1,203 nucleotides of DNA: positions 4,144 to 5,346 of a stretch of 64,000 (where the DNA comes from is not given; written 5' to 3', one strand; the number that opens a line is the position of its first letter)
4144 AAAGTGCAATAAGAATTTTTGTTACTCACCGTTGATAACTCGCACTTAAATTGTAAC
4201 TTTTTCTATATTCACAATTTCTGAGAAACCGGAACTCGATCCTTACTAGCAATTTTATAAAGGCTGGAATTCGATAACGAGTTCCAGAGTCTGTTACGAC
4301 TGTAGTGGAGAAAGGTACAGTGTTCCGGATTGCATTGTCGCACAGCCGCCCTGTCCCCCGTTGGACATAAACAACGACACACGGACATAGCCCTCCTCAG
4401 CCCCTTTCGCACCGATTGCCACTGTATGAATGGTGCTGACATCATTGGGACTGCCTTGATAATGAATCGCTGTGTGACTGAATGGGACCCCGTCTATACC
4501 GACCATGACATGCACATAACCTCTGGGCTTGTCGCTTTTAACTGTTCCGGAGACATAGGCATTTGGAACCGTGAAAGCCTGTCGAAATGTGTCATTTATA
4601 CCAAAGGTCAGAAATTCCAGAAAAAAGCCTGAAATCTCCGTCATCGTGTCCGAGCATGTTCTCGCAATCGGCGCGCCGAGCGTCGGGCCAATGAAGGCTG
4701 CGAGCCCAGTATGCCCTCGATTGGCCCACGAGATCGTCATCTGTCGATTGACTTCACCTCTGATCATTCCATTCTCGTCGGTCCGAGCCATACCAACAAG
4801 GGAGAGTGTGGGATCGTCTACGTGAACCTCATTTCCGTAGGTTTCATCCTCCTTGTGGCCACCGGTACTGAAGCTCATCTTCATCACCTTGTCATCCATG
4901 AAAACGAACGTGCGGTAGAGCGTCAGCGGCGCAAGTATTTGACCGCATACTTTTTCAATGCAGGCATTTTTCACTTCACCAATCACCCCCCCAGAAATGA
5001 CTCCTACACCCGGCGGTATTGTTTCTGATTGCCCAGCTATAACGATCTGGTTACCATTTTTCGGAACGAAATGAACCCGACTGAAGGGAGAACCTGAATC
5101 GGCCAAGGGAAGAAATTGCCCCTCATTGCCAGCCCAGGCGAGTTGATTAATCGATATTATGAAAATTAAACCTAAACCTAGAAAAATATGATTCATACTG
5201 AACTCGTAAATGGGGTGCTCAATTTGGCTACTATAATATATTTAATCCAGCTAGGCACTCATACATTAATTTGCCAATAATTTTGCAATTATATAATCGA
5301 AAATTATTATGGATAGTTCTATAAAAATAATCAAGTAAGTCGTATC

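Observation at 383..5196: GC-rich 4.8-kb foreign block: 717-aa polytopic membrane protein plus a free-standing paralog of its own C-terminal domain plus a secreted protein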

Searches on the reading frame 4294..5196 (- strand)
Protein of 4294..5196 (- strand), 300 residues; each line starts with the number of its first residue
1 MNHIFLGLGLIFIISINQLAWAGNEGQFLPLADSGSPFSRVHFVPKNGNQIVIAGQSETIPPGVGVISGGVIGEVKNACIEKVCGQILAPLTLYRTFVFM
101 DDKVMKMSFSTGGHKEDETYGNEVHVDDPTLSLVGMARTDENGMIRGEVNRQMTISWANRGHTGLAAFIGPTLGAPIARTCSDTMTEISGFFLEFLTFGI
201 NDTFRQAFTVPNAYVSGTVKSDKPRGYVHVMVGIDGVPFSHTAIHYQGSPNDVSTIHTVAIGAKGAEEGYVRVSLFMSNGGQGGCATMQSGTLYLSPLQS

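Call 5: search_protein_families(library=pfam, proteins=[window:4294-5196:-], max_evalue=1)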
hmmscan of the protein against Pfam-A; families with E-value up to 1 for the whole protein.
window:4294-5196:- (300 aa): 0 families

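Call 40: find_homologous_proteins(query=window:4294-5196:-, max_evalue=0.001)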
Query window:4294-5196:- (300 aa): 34 proteins with E <= 0.001 among 1706 candidates.
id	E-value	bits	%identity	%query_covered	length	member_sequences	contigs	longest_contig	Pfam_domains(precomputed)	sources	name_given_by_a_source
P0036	5.3e-200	681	100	100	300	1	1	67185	-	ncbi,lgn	-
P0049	2.4e-129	449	69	100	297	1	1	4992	-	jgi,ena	-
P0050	2.2e-106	374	61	96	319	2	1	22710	-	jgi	jgi:hypothetical protein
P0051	1.4e-94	335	54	100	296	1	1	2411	-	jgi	-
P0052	1.3e-87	312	52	92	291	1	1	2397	-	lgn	-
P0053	3.6e-87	310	56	92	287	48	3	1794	-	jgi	jgi:hypothetical protein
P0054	4.6e-85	304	54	92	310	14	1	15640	-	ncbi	ncbi:MAG: hypothetical protein ACXWVK_01655 [Rhodoplanes sp.]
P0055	3.1e-82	294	53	92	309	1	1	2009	-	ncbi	-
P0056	1.9e-81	292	49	99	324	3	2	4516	-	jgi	-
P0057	2.9e-81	291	52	99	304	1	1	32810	-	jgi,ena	-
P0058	4.0e-81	291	54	94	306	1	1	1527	-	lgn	-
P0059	1.4e-80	289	50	92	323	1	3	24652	-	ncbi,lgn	-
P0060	1.8e-80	289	53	89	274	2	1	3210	-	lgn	-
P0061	5.1e-79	284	48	97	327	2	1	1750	-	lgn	-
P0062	6.0e-77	277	49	98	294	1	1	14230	-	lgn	-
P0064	2.6e-75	272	49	97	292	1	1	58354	-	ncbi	-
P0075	4.2e-59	218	42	93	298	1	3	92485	-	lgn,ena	-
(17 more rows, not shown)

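Call 67: search_protein_families(library=ncbifam, proteins=[window:4294-5196:-], max_evalue=1)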
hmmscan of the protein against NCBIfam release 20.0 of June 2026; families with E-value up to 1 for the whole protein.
window:4294-5196:- (300 aa): 0 families

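Call 68: find_encoding_contigs(protein=P0064, flank=7000, max_places=1)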
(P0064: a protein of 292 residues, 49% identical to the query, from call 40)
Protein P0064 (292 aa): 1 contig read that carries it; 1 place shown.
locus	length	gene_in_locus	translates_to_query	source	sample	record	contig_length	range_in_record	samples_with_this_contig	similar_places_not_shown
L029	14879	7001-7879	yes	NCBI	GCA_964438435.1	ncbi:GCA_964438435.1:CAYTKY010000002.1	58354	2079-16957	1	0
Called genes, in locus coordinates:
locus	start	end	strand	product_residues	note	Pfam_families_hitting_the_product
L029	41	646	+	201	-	-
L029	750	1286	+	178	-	PF13505:OMP_b-brl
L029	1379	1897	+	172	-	PF04972:BON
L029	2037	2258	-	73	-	-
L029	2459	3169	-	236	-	PF17773:UPF0176_N, PF00581:Rhodanese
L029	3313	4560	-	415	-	-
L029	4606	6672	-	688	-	PF07714:PK_Tyr_Ser-Thr, PF01636:APH (faint), PF00069:Pkinase, PF17667:Pkinase_fungal (faint)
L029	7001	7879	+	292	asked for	-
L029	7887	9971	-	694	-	-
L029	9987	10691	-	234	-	PF00535:Glycos_transf_2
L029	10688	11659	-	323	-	PF03706:LPG_synthase_TM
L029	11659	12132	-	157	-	-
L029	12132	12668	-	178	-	-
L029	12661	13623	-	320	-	PF13489:Methyltransf_23, PF08241:Methyltransf_11 (weak), PF08242:Methyltransf_12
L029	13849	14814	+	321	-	PF00487:FA_desaturase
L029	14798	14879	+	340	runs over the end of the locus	PF01209:Ubie_methyltran (weak), PF13489:Methyltransf_23, PF07021:MetW (weak), PF08241:Methyltransf_11, PF08242:Methyltransf_12, PF13649:Methyltransf_25, PF13847:Methyltransf_31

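Call 69: find_encoding_contigs(protein=P0075, flank=7000, max_places=1)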
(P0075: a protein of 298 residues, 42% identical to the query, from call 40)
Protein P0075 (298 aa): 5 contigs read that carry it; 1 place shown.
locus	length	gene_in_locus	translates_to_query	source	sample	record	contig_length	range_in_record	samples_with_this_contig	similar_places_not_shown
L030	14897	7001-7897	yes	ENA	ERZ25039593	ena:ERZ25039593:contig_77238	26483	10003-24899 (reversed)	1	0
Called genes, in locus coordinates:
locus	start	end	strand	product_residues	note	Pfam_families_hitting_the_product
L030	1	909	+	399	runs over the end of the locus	-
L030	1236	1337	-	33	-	-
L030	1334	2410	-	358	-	PF00535:Glycos_transf_2 (weak)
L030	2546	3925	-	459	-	PF13489:Methyltransf_23, PF08241:Methyltransf_11 (weak), PF08242:Methyltransf_12, PF13649:Methyltransf_25 (weak)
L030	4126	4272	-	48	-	-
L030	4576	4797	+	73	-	-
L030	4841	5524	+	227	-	PF00239:Resolvase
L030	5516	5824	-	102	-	-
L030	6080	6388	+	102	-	-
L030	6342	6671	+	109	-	-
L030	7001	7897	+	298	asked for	-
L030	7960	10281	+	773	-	-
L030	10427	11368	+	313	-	PF03706:LPG_synthase_TM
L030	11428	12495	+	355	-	PF01370:Epimerase, PF04321:RmlD_sub_bind (weak), PF16363:GDP_Man_Dehyd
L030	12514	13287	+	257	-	PF00535:Glycos_transf_2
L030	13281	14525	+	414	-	PF08421:Methyltransf_13, PF13489:Methyltransf_23, PF08484:Methyltransf_14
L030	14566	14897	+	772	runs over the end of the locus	-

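Call 70: find_encoding_contigs(protein=P0054, flank=7000, max_places=1)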
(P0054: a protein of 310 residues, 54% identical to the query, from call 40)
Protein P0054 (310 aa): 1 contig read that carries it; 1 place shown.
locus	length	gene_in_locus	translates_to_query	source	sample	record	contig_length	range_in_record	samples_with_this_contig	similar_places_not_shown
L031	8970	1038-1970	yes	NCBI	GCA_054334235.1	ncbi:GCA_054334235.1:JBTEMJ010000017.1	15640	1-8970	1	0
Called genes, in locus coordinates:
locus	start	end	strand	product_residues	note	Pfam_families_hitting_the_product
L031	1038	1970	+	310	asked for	-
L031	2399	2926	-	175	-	PF04273:BLH_phosphatase, PF22741:PTP-NADK, PF22785:Tc-R-P (weak)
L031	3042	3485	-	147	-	PF03330:DPBB_1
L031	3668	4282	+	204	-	PF01612:DNA_pol_A_exo1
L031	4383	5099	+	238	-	PF06835:LptC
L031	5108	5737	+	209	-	PF06835:LptC (faint), PF13100:OstA_2 (faint), PF03968:LptD_N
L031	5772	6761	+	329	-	PF00005:ABC_tran, PF13304:AAA_21 (faint), PF12399:BCA_ABC_TP_C (weak)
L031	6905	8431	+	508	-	PF00309:Sigma54_AID, PF04963:Sigma54_CBD, PF04552:Sigma54_DBD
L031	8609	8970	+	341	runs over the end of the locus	PF01488:Shikimate_DH (faint), PF03446:NAD_binding_2, PF03807:F420_oxidored (faint), PF14833:NAD_binding_11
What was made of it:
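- One homologue (L031) lies beside lptC/lptA/lptB with no GT-C downstream (call 70), although the contig ends about 1 kb upstream of it.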
